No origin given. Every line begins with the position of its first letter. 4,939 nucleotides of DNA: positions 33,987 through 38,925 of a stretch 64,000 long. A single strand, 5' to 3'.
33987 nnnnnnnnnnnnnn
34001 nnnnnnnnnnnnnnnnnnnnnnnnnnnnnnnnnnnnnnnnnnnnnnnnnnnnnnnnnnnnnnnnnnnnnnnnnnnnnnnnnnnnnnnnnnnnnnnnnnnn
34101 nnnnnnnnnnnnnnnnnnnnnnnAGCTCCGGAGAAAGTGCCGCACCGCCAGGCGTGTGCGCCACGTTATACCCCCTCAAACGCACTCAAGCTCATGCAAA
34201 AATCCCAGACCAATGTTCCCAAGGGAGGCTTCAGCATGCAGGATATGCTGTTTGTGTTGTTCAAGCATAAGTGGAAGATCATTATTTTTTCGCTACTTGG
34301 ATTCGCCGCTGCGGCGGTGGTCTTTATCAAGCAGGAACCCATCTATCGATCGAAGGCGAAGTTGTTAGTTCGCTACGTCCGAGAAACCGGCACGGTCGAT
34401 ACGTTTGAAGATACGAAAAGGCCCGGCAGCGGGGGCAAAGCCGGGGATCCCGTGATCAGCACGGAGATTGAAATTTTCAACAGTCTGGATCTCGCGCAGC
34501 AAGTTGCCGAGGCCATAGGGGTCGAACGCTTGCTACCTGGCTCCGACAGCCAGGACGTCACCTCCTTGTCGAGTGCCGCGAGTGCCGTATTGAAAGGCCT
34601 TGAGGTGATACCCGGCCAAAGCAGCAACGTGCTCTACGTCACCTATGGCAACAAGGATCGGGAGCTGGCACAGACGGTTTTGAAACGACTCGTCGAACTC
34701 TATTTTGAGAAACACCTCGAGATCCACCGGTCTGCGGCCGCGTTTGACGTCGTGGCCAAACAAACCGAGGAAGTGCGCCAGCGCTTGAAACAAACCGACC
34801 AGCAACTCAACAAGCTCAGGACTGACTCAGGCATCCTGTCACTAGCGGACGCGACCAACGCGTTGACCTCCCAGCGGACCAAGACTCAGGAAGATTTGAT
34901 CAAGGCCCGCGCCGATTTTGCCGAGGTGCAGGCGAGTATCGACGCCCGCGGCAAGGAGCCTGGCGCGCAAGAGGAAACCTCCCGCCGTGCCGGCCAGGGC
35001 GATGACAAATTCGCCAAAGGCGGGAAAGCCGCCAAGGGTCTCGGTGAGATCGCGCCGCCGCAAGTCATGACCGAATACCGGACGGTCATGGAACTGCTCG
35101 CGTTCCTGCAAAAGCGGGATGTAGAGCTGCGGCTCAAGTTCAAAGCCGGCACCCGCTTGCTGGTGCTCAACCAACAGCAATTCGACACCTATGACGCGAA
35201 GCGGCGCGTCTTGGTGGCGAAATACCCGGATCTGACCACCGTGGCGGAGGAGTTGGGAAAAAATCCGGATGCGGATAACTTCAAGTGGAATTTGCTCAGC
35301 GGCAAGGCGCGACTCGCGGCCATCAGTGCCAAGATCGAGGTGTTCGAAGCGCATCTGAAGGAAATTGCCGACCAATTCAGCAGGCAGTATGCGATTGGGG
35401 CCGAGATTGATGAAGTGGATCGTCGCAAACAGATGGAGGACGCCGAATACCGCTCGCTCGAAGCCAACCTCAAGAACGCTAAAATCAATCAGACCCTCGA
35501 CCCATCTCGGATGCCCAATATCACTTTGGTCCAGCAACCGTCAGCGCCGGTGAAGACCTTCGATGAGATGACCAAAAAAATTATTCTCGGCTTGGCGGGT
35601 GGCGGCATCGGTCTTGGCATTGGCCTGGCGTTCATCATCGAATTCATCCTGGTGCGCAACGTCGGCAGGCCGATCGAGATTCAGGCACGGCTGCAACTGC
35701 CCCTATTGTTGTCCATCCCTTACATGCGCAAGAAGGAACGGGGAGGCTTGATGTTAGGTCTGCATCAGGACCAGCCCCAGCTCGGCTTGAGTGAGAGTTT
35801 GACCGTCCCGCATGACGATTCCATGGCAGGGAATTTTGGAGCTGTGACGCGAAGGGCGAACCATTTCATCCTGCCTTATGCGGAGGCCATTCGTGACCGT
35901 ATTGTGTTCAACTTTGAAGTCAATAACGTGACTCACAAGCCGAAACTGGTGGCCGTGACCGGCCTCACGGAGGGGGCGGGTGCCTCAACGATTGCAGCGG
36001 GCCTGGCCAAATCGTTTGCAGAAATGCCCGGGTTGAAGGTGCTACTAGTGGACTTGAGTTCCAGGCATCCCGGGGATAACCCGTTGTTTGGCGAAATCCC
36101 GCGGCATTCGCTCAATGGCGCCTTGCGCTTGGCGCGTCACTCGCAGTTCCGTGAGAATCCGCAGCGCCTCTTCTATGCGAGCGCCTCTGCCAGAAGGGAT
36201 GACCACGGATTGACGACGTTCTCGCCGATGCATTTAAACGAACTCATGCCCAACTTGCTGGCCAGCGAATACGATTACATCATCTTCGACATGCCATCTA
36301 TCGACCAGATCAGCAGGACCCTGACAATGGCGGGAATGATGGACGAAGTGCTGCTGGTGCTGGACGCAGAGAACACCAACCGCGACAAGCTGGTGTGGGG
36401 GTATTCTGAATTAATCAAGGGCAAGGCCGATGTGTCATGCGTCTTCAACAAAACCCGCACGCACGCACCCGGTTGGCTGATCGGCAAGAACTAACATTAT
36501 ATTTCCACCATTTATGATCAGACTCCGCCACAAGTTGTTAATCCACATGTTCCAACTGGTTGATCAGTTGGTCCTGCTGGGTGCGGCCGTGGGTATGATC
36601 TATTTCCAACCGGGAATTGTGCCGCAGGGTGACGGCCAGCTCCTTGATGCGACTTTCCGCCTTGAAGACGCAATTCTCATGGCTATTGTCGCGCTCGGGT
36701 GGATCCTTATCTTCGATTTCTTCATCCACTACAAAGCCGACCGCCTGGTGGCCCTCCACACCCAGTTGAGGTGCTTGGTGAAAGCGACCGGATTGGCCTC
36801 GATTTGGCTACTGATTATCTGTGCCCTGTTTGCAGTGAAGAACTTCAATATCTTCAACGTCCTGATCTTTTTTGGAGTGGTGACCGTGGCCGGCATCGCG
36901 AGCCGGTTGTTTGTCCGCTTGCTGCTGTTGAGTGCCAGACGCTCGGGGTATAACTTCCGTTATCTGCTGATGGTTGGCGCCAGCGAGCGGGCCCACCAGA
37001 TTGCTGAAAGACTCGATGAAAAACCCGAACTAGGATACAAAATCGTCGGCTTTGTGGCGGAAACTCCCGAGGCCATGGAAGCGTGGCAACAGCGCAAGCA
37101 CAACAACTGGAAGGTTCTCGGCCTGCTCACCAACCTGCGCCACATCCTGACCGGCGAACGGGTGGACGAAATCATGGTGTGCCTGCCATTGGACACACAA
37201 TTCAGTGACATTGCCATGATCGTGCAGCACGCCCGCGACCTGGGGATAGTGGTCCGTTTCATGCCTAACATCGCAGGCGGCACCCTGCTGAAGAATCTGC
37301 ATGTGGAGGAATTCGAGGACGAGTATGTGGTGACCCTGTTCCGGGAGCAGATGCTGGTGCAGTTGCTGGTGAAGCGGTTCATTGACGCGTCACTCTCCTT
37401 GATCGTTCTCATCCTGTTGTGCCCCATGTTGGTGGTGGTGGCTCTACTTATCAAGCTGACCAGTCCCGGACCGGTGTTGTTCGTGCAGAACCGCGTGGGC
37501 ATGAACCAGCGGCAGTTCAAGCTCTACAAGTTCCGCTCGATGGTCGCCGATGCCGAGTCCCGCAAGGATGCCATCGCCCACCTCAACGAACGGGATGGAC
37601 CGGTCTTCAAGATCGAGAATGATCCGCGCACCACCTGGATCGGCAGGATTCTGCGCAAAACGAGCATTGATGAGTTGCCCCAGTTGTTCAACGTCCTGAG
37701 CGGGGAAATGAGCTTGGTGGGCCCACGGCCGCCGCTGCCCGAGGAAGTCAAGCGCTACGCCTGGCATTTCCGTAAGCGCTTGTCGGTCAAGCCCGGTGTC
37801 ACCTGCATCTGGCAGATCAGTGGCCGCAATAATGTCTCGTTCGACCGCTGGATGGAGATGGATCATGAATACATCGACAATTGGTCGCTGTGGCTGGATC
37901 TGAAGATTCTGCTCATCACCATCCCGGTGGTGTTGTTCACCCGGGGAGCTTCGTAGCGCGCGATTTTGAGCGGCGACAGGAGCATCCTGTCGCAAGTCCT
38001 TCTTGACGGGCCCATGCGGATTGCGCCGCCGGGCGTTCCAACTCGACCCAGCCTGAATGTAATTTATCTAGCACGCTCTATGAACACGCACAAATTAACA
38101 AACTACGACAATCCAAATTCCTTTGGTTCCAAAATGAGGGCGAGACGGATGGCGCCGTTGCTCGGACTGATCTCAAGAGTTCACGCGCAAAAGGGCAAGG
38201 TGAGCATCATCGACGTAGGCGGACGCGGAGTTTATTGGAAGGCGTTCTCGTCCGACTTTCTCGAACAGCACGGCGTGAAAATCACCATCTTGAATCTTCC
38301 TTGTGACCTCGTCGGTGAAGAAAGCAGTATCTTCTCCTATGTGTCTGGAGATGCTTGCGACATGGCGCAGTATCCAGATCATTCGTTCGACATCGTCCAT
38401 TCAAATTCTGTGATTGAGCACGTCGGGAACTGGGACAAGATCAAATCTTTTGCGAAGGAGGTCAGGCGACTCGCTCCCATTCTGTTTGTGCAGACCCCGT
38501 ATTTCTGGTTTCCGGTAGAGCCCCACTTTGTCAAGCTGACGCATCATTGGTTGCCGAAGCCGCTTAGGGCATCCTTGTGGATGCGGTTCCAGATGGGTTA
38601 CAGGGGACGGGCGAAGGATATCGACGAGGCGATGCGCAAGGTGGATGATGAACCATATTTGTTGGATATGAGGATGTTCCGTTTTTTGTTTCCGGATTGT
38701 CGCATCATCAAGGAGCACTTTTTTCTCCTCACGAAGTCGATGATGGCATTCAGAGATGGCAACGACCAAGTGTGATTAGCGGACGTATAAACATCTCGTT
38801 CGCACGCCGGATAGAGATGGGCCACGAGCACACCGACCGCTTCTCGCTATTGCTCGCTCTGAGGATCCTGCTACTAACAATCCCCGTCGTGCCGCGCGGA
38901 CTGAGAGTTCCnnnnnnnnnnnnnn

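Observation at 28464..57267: Hybrid export logic: Wzm/Wzt together with Wzy/ligase and Wzc, and no Wzx flippase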

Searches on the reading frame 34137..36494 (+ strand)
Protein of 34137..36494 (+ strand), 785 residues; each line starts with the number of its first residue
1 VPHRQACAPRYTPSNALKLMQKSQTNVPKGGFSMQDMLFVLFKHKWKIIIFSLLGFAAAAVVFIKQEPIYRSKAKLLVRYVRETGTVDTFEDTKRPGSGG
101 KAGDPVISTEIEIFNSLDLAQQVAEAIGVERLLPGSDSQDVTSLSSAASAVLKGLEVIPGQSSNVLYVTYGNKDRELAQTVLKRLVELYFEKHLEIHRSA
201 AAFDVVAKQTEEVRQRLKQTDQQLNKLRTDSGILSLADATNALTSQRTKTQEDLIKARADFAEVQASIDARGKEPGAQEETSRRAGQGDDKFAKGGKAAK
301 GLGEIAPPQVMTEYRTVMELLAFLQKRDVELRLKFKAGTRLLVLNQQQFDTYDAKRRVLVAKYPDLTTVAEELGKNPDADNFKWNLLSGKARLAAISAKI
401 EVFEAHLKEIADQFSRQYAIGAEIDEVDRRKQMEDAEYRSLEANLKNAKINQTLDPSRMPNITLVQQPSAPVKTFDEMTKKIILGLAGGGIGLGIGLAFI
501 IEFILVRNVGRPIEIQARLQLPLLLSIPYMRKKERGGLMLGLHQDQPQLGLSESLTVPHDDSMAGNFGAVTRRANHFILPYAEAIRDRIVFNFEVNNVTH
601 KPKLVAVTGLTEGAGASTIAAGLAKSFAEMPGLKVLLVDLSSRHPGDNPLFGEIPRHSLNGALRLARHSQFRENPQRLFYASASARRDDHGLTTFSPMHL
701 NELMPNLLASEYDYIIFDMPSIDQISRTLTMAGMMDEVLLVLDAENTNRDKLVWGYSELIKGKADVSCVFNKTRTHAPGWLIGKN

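Call 3: search_protein_families(library=pfam, proteins=[window:34137-36494:+], max_evalue=0.001)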
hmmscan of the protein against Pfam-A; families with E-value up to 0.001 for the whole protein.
window:34137-36494:+ (785 aa): 3 families
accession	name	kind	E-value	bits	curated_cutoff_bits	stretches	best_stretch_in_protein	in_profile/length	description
PF02706.20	Wzz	-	2.1e-08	34.8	25.5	1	32-125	3-89/91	Chain length determinant protein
PF06564.18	CBP_BcsQ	-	3.3e-05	24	21.3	0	604-642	3-40/234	Cellulose biosynthesis protein BcsQ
PF13614.12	AAA_31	-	0.00047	20.6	27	0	603-641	2-39/177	AAA domain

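Call 10: search_protein_families(library=ncbifam, proteins=[window:34137-36494:+], max_evalue=0.01)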
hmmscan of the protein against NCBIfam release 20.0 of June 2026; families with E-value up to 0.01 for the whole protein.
window:34137-36494:+ (785 aa): 8 families
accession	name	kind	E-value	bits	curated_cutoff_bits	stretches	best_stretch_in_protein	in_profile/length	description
TIGR03007.1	pepcterm_ChnLen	equivalog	1.4e-15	56.5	278.85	1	154-534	112-467/498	XrtA system polysaccharide chain length determinant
TIGR03017.1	EpsF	equivalog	9.1e-14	51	422.75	1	33-265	2-235/444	chain length determinant protein EpsF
TIGR01007.1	eps_fam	subfamily_domain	9e-12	45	108.05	2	701-774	118-191/204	polysaccharide biosynthesis tyrosine autokinase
TIGR03018.1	pepcterm_TyrKin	hypoth_equivalog_domain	3.1e-11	43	230.65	1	584-758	17-195/207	XrtA-associated tyrosine autokinase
TIGR03815.1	CpaE_hom_Actino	equivalog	4.9e-06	25.9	154.45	1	597-646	106-154/340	septum site-determining protein Ssd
NF008568.0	PRK11519.1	equivalog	4e-05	22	1068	1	160-237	224-303/720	tyrosine-protein kinase Wzc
TIGR03029.1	EpsG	equivalog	5.3e-05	22.5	313.8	0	600-652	101-152/274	chain length determinant protein tyrosine kinase EpsG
TIGR03371.1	cellulose_yhjQ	equivalog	0.0045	16.5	157.85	0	604-642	3-40/246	cellulose biosynthesis protein BcsQ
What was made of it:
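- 34137..36494 (+): Polysaccharide co-polymerase of the Wzc type with a pseudokinase domain. The Walker-A lysine is replaced by alanine and there is no tyrosine-rich tail. An ATG start lies at 34194. Calls 3 and 10.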

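Call 53: search_solved_structures(query=window:34137-36494:+, max_evalue=0.01, show_alignments=1)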
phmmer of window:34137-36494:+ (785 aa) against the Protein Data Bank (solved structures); distinct sequences matched with E-value up to 0.01: 12.
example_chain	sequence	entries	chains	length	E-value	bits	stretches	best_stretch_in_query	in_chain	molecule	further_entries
4jmp_A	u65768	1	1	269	2e-07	33.1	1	597-761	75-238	C-terminal fragment of CapA, Protein tyrosine kinase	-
3bfv_A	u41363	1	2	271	3.5e-07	32.4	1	596-761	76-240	Membrane protein CapA1, Protein tyrosine kinase,Protein tyrosine kinase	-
2ved_A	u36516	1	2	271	3.5e-07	32.3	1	596-761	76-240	MEMBRANE PROTEIN CAPA1, PROTEIN TYROSINE KINASE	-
4jlv_A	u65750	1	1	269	5.9e-07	31.6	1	585-775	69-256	C-terminal fragment of Membrane protein CapA1, Putative uncharacterized protein capB1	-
4rz3_A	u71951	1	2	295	2e-06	29.9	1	600-773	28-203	Site-determining protein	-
4rz2_A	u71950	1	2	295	2.7e-06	29.4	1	600-773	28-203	Site-determining protein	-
9v75_A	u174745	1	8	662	1.3e-05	27.2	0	372-530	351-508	Biofilm formation protein PslE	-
9v6l_A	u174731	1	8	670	1.4e-05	27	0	373-530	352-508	Biofilm formation protein PslE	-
6u1q_A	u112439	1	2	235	3e-05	26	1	593-749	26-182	VpsO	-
26gs_A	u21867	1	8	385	0.00017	23.4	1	153-248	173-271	Tyrosine-protein kinase wzc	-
9xgv_A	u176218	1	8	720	0.00023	23.1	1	154-247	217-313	Tyrosine-protein kinase wzc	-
9r62_I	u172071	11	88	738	0.00024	23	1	154-247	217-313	Tyrosine-protein kinase wzc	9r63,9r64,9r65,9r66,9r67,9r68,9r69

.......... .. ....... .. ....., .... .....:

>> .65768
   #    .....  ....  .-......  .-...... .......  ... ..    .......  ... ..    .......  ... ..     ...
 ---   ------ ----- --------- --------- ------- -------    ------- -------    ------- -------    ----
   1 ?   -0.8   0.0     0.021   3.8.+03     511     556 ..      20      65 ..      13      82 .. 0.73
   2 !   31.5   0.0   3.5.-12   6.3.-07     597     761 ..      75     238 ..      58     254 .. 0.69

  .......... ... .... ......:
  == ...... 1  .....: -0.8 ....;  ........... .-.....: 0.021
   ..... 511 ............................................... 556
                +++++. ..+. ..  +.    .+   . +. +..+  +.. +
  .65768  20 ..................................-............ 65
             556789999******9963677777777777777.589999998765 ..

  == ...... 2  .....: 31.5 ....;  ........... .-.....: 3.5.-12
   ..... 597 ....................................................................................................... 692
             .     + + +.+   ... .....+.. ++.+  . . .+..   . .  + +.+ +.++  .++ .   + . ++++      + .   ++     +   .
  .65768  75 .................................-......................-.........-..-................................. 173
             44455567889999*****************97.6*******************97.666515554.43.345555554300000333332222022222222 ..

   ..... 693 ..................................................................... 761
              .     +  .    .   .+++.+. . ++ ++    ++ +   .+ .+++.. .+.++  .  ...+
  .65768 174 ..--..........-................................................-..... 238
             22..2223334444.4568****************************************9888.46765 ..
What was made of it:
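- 34137..36494 (+): Call 53: direct alignment to CapB.
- On Bacterial tyrosine autokinase co-polymerase (Wzc, PCP-2a): The window protein has GAGAST where CapB has GAGKST (call 53).
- Closest known: Wzx/Wzy/Wzc-dependent capsule and exopolysaccharide pathways. Same: It also has a Wzy_C-superfamily membrane enzyme and a Wzz-domain co-polymerase with a cytoplasmic P-loop domain, which weakly matches PslE and Wzc structures (call 53).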

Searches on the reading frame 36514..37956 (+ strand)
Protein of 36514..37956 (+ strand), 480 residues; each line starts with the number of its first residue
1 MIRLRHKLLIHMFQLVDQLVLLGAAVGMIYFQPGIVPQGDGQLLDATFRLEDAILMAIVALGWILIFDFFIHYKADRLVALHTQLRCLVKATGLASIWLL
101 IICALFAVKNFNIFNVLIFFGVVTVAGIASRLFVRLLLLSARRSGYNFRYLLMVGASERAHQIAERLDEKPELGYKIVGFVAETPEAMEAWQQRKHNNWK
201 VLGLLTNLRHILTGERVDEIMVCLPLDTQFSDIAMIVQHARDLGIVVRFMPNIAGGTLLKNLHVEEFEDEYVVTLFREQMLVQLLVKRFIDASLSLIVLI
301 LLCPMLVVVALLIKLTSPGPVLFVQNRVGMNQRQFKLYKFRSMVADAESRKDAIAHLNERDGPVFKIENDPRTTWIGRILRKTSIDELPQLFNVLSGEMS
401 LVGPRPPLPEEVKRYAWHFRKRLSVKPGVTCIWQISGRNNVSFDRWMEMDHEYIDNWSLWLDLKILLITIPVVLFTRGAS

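Call 3: search_protein_families(library=pfam, proteins=[window:36514-37956:+], max_evalue=0.001)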
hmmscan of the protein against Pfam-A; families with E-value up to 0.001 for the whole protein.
window:36514-37956:+ (480 aa): 2 families
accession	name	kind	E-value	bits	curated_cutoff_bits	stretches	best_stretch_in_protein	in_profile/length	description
PF02397.22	Bac_transf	-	2.9e-70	235.9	27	1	287-474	1-178/179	Bacterial sugar transferase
PF13727.12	CoA_binding_3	-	3.7e-18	66.6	25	1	72-251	5-175/175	CoA-binding domain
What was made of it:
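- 36514..37956 (+): Large polyprenyl-phosphate hexose-1-phosphate transferase of the WbaP/WcaJ type. It is part of the conserved frame. Bac_transf 236 bits plus CoA_binding_3 (call 3).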

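Call 10: search_protein_families(library=ncbifam, proteins=[window:36514-37956:+], max_evalue=0.01)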
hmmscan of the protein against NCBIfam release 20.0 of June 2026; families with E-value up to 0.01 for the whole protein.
window:36514-37956:+ (480 aa): 10 families
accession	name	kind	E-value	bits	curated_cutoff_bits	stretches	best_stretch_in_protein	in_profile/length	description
TIGR03025.1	EPS_sugtrans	subfamily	4.5e-119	398.6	295.55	1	47-479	24-444/445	exopolysaccharide biosynthesis polyprenyl glycosylphosphotransferase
TIGR03023.1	WcaJ_sugtrans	equivalog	1.8e-106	357.2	410.75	1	50-479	29-452/453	undecaprenyl-phosphate glucose phosphotransferase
NF041877.1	EPS_EpsZ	equivalog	4.7e-92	309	800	1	50-480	39-459/459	exopolysaccharide biosynthesis polyisoprenyl-phosphate hexose-1-phosphate transferase EpsZ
TIGR03022.1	WbaP_sugtrans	subfamily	3e-90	303.7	403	1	54-479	32-455/456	undecaprenyl-phosphate galactose phosphotransferase WbaP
NF052601.1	undeca_RfbP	equivalog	5.7e-67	225.5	330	1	276-477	34-239/244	undecaprenyl-phosphate galactose phosphotransferase family protein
TIGR03013.1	EpsB_2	subfamily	7.4e-62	209.9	393.35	1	53-479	32-442/443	TIGR03013 family XrtA/PEP-CTERM system glycosyltransferase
NF007518.0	PRK10124.1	equivalog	1.2e-61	208.9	684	1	54-470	49-454/464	undecaprenyl-phosphate glucose phosphotransferase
NF011751.0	PRK15204.1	equivalog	2.8e-49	168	907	1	24-479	31-475/476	undecaprenyl-phosphate galactose phosphotransferase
NF050817.1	PolSacchBiosHfsE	equivalog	5e-42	144.2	750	1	64-477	59-463/467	polysaccharide biosynthesis protein HfsE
NF045514.1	glycotran_HepC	equivalog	2.2e-26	92.5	140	1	279-406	109-211/220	heterocyst development glycosyltransferase HepC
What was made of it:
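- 36514..37956 (+): TIGR03025 398.6 bits, above its cut-off of 295.55 (call 10).
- On Wzx/Wzy-dependent polysaccharide pathway: 36514-37956 scores 398.6 bits on TIGR03025, above its cut-off of 295.55 (call 10).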

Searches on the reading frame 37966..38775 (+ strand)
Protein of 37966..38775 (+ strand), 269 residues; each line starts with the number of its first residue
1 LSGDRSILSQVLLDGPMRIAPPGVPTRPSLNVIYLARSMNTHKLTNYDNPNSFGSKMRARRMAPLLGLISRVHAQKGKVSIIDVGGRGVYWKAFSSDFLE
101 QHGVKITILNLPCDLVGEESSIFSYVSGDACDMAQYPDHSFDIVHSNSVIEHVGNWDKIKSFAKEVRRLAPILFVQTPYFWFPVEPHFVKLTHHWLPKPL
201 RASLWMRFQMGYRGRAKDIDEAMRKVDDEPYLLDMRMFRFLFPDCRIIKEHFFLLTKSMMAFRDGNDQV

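Call 3: search_protein_families(library=pfam, proteins=[window:37966-38775:+], max_evalue=0.001)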
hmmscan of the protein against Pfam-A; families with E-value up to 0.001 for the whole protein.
window:37966-38775:+ (269 aa): 2 families
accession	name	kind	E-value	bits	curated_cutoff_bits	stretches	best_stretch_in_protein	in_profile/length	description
PF08241.18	Methyltransf_11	-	2.5e-07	31.7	21.2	1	119-169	40-86/95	Methyltransferase domain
PF13489.12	Methyltransf_23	-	0.00078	19.7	27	0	67-161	11-103/164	Methyltransferase domain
